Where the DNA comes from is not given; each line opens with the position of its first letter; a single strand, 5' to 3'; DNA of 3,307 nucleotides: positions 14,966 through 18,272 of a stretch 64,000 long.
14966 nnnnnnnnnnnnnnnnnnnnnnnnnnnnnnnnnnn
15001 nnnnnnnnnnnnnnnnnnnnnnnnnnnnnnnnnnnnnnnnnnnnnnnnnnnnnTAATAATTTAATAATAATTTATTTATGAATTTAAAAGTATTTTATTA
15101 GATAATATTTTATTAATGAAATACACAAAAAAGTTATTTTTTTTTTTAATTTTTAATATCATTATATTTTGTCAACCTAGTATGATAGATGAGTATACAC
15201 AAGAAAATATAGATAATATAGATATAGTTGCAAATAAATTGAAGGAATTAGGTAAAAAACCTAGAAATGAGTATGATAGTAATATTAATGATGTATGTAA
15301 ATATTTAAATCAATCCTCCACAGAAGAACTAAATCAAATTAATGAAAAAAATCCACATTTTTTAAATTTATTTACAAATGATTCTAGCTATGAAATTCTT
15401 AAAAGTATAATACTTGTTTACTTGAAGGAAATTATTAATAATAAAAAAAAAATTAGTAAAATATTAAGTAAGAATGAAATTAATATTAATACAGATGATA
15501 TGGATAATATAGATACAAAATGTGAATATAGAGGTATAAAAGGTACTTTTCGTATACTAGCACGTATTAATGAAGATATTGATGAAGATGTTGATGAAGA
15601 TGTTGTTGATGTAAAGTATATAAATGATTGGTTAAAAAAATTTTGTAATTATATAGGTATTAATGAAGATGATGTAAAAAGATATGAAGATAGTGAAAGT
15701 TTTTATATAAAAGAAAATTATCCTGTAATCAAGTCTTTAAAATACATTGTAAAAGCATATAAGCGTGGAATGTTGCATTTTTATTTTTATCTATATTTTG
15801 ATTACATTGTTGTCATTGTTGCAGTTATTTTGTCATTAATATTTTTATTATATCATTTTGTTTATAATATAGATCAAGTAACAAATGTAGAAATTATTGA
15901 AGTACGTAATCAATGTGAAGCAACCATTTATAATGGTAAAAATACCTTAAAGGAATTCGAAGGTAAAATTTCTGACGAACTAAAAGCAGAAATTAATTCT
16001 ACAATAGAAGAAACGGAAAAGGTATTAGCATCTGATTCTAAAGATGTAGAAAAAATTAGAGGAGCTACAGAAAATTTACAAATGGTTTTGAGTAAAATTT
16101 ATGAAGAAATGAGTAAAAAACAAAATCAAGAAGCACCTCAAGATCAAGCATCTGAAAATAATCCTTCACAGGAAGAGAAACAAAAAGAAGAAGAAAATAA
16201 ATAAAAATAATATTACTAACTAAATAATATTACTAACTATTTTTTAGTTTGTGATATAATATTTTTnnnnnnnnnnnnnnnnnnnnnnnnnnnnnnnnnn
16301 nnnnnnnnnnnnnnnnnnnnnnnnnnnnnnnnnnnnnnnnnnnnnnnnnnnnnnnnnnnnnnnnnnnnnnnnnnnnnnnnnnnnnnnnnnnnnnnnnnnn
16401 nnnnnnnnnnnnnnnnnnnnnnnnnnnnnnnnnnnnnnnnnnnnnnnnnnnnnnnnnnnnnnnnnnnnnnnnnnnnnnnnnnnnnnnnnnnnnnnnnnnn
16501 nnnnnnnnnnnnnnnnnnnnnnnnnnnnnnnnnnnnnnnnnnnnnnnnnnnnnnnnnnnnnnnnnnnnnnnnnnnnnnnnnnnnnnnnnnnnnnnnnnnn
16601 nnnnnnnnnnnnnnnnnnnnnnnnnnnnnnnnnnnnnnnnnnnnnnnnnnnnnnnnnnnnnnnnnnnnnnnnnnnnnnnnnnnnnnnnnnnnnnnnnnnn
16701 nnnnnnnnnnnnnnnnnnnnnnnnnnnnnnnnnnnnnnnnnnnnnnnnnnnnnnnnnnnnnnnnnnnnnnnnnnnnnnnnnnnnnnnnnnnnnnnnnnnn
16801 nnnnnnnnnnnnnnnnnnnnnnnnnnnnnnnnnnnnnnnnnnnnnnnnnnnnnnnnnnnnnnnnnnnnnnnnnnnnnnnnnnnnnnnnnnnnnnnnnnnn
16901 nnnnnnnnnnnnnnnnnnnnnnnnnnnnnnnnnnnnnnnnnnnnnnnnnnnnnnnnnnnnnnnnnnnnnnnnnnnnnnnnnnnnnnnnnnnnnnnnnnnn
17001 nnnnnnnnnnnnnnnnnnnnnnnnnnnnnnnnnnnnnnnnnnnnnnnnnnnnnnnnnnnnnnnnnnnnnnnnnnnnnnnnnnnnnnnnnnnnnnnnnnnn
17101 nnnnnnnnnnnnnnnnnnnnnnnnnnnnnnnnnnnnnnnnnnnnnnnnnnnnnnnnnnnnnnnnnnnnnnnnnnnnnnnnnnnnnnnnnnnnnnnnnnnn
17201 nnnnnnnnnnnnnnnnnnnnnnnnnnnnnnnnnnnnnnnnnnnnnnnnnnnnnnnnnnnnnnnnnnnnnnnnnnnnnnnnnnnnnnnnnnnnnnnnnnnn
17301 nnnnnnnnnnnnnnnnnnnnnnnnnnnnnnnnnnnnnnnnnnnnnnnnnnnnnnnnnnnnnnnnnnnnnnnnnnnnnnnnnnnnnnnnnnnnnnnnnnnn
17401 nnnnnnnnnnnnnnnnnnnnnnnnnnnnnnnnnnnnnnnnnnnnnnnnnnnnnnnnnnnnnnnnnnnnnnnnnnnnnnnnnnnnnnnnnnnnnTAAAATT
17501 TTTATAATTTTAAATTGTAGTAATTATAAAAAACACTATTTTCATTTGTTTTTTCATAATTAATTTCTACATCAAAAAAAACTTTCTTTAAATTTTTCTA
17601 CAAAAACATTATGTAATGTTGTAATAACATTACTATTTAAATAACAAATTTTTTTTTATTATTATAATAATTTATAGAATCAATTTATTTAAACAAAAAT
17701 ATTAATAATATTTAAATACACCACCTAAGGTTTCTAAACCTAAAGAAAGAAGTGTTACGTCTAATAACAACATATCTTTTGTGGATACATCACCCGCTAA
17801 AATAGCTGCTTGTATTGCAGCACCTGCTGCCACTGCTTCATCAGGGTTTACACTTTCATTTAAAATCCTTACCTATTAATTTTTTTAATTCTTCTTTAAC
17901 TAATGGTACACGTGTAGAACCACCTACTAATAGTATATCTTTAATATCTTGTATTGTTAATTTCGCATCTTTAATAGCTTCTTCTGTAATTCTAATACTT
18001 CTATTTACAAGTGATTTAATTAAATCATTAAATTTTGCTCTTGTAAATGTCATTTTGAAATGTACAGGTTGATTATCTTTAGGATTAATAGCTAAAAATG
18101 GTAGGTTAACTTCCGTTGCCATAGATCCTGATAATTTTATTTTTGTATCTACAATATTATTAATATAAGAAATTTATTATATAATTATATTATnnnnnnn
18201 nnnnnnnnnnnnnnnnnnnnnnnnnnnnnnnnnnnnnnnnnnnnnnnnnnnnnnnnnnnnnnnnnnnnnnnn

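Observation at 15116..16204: Chimeric ORF: surface-protein N-part fused in frame to a DnaK C-terminal lid domain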

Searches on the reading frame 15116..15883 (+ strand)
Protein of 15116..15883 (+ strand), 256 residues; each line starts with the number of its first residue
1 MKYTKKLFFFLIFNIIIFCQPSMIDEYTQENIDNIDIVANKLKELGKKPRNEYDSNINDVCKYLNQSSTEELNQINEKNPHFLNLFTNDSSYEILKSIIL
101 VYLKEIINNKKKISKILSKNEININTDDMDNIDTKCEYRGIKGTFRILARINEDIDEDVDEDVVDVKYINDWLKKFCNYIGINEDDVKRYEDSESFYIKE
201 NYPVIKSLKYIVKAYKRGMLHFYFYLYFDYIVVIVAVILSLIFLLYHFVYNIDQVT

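Call 50: search_protein_representatives(protein=window:15116-15883:+)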
Query: 256 residues. Proteins with E-value up to 0.001 (for the whole library): 3; up to 1e-10: 1; up to 1e-30: 1. The best 3 are listed.
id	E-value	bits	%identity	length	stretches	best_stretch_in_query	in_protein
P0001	3.3e-160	547.7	100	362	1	1-256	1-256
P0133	8.8e-09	51.8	29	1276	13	56-107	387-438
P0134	3.9e-04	36.6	23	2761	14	71-192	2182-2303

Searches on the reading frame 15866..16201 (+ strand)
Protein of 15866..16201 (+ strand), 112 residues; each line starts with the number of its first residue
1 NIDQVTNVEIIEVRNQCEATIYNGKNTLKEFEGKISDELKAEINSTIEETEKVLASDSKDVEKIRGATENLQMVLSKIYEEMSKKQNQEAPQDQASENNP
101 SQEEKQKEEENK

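Call 51: search_solved_structures(query=window:15866-16201:+, max_evalue=1, show_alignments=1)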
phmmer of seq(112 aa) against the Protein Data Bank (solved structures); distinct sequences matched with E-value up to 1: 8.
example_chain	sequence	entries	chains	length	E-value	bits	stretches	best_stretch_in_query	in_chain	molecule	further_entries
3s84_A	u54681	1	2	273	2.1e-06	31.4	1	34-83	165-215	Apolipoprotein A-IV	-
31gn_A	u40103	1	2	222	0.0037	21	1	9-85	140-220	Import motor subunit, mitochondrial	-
9hx4_F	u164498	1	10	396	0.023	18.5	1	34-83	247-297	Apolipoprotein A-IV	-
9qid_A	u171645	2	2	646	0.046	17.5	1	9-110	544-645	Stress-70 protein, mitochondrial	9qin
5z8q_A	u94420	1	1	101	0.2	15.4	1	11-80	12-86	Heat shock protein SSA1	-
7vlj_A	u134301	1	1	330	0.4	14.5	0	4-51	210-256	Serine protease inhibitor, putative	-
1ya9_A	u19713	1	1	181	0.45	14.3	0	21-66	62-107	Apolipoprotein E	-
7kzi_A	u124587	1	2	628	0.94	13.3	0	9-89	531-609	Chaperone protein DnaK fused with substrate peptide,Chaperone protein DnaK fused with subs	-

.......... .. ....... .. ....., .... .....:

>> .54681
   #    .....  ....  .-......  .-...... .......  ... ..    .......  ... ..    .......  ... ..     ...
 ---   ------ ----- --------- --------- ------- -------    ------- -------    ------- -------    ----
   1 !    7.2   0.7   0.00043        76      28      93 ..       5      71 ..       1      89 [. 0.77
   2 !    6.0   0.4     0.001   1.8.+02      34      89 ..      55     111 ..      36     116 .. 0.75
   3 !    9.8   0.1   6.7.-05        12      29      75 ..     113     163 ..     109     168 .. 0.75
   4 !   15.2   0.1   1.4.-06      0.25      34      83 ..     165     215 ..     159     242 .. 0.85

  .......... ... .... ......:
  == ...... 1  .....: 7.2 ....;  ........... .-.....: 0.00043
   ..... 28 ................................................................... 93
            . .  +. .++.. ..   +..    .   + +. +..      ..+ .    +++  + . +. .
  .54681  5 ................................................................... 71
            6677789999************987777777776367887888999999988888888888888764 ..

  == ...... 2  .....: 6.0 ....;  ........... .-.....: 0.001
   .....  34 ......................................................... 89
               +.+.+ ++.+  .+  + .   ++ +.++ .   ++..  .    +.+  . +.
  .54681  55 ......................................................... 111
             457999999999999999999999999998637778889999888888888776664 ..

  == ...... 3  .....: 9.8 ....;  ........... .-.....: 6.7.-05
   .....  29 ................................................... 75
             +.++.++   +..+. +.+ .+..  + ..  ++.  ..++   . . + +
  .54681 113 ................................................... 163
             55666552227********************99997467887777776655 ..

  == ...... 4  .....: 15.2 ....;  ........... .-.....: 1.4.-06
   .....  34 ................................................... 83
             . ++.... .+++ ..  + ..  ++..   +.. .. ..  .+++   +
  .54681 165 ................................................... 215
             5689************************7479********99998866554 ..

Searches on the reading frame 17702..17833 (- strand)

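Call 4: search_protein_families(library=pfam, proteins=[window:17702-17833:-], max_evalue=0.1)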
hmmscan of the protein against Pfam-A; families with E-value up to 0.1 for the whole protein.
window:17702-17833:- (43 aa): 1 family
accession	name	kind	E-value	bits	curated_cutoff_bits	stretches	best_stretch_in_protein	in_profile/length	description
PF00012.26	HSP70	-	9.6e-12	44.3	20.6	1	2-41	365-404/599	Hsp70 protein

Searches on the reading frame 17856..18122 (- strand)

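Call 4: search_protein_families(library=pfam, proteins=[window:17856-18122:-], max_evalue=0.1)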
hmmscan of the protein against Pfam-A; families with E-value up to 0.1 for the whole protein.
window:17856-18122:- (88 aa): 1 family
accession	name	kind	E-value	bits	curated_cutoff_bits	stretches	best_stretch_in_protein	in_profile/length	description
PF00012.26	HSP70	-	1.2e-22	80.3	20.6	1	2-86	272-353/599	Hsp70 protein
